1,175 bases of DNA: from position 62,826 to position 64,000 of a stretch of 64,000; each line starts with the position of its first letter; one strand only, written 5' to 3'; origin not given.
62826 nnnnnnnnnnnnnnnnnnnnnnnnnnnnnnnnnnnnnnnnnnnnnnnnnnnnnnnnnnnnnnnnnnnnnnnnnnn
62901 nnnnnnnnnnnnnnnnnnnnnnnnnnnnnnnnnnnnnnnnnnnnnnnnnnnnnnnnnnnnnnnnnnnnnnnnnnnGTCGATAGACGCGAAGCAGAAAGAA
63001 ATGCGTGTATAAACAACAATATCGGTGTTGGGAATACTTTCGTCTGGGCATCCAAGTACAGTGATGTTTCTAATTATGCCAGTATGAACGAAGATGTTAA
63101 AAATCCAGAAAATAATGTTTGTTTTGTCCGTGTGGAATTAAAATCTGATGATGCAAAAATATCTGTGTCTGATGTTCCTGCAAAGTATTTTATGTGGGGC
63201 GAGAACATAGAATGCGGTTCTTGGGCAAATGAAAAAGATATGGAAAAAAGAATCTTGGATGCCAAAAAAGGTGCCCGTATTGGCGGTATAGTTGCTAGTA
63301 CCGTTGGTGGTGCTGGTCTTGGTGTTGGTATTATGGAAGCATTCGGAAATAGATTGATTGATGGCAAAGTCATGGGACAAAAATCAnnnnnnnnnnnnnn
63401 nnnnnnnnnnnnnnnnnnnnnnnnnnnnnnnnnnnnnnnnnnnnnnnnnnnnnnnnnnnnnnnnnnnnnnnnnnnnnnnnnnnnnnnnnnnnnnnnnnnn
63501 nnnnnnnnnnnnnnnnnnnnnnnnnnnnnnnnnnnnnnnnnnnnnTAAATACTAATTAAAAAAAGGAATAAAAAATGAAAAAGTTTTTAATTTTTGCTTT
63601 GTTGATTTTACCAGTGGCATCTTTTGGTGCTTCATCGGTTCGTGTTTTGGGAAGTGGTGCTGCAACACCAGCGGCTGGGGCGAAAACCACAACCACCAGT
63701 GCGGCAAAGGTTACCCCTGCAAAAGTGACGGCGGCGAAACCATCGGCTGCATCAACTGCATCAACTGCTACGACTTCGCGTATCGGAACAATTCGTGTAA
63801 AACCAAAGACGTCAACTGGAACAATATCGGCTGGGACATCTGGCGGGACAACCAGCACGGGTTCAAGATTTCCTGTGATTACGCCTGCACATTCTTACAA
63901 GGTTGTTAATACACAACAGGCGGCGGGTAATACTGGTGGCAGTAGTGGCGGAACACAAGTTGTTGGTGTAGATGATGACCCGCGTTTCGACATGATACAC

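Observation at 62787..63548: Stand-alone paralog of the C-terminal module of the 1061-aa Cys-rich protein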

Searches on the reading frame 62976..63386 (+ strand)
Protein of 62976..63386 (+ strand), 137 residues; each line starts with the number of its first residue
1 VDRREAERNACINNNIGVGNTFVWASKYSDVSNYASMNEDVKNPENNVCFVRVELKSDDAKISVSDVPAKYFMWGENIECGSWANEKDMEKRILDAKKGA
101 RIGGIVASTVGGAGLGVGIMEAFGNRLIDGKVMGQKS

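Call 31: search_solved_structures(query=A3, max_evalue=10)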
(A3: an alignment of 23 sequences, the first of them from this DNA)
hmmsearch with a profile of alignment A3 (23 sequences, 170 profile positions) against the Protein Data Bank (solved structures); distinct sequences matched with E-value up to 10: 1.
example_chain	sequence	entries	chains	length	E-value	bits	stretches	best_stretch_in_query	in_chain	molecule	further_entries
1agn_A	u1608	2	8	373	0.56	13.2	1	52-168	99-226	HUMAN SIGMA ALCOHOL DEHYDROGENASE | ALCOHOL DEHYDROGENASE CLASS IV SIGMA CHAIN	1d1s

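Call 38: search_protein_representatives(alignment_id=A3)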
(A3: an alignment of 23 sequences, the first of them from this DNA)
Query: 23 sequences, 170 profile positions. Proteins with E-value up to 0.001 (for the whole library): 219; up to 1e-10: 176; up to 1e-30: 74. The best 150 are listed.
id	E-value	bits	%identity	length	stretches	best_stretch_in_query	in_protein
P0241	1.7e-73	262.3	-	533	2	1-168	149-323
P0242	2.3e-71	255.4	-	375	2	1-168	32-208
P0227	4.9e-65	234.8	-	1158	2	1-157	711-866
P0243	3.6e-64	231.9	-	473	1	1-169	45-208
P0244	2.5e-62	226.0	-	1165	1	1-168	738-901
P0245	8.6e-59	214.4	-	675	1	1-156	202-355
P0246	7.2e-58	211.4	-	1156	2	1-169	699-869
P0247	2.7e-56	206.3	-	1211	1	1-156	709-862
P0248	2.2e-54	200.1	-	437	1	1-165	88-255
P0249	7.7e-51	188.6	-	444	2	1-161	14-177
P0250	2.2e-50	187.1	-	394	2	1-162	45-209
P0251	6.5e-49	182.3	-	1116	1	1-169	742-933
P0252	3.6e-48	179.9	-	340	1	11-168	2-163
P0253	1.4e-47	177.9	-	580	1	1-162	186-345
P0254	2.6e-47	177.1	-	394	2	1-163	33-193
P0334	9.7e-28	113.4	-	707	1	15-169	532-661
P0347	2.9e-25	105.3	-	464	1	7-169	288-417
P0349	3.4e-25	105.1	-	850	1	8-169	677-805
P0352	2.1e-24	102.5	-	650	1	7-169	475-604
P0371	8.7e-20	87.5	-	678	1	21-169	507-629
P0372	2.2e-19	86.2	-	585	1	24-169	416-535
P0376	2.9e-18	82.5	-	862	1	8-169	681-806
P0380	1.3e-17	80.5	-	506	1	28-169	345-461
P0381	3.2e-17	79.1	-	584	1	23-169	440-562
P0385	3.3e-16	75.9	-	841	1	24-169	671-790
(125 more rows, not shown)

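Call 40: search_protein_families(library=pfam, proteins=[P0349, P0376, P0385, P0334, P0352, P0371, P0372, P0381, P0380, P0347], max_evalue=0.01)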
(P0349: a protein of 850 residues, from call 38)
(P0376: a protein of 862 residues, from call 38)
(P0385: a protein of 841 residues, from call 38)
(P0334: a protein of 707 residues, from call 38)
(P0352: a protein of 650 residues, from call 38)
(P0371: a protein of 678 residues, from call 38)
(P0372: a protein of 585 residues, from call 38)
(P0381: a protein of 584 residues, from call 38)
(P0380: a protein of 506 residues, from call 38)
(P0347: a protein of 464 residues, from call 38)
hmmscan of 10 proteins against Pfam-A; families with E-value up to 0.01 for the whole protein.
P0349 (850 aa): 0 families

P0376 (862 aa): 0 families

P0385 (841 aa): 0 families

P0334 (707 aa): 0 families

P0352 (650 aa): 0 families

P0371 (678 aa): 0 families

P0372 (585 aa): 0 families

P0381 (584 aa): 1 family
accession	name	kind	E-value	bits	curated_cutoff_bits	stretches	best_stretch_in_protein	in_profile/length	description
PF03278.18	IpaB_EvcA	-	0.0086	16.3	29.9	1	344-406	14-77/156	IpaB/EvcA family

P0380 (506 aa): 6 families
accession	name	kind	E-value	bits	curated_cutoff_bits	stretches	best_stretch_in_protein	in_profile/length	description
PF12796.13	Ank_2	-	1.4e-18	67.7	27.3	2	34-108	22-84/90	Ankyrin repeats (3 copies)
PF00023.36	Ank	-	6.5e-17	61.1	21.1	1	44-76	1-33/33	Ankyrin repeat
PF13857.12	Ank_5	-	2.7e-14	53.5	27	2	40-83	11-54/56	Ankyrin repeats (many copies)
PF13637.12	Ank_4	-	7.4e-14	52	22.7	1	161-207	4-49/50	Ankyrin repeats (many copies)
PF24521.3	Ank_KRIT1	-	6.2e-06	26.4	80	0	111-197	45-127/149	KRIT1 ankyrin-repeats domain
PF13606.12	Ank_3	-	8.1e-06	26.2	22.3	0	44-72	1-29/30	Ankyrin repeat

P0347 (464 aa): 2 families
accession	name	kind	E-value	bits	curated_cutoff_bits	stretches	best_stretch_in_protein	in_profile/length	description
PF13715.12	CarbopepD_reg_2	-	1.3e-08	35.2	32.2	1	53-127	8-88/88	CarboxypepD_reg-like domain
PF13620.12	CarboxypepD_reg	-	0.0023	18.7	32.3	0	54-106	9-65/82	Carboxypeptidase regulatory-like domain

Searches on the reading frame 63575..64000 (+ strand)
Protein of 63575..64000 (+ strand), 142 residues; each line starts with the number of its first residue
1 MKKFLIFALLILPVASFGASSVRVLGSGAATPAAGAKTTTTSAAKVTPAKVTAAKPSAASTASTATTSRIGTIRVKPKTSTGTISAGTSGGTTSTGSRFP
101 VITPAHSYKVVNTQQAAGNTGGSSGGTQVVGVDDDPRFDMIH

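Call 8: search_protein_families(library=pfam, proteins=[window:63575-64000:+], max_evalue=1)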
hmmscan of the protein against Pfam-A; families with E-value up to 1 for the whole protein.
window:63575-64000:+ (142 aa): 0 families

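Call 9: search_protein_families(library=ncbifam, proteins=[window:63575-64000:+], max_evalue=1)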
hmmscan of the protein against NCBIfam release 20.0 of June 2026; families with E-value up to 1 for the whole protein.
window:63575-64000:+ (142 aa): 2 families
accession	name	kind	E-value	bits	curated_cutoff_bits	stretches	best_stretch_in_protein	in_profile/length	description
NF038367.1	OM_lipo_TUL4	subfamily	0.012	15.9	75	1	1-62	1-61/149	TUL4 family lipoprotein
NF006361.0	PRK08581.1-3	equivalog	0.94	7.8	839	0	6-96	16-104/652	amidase domain-containing protein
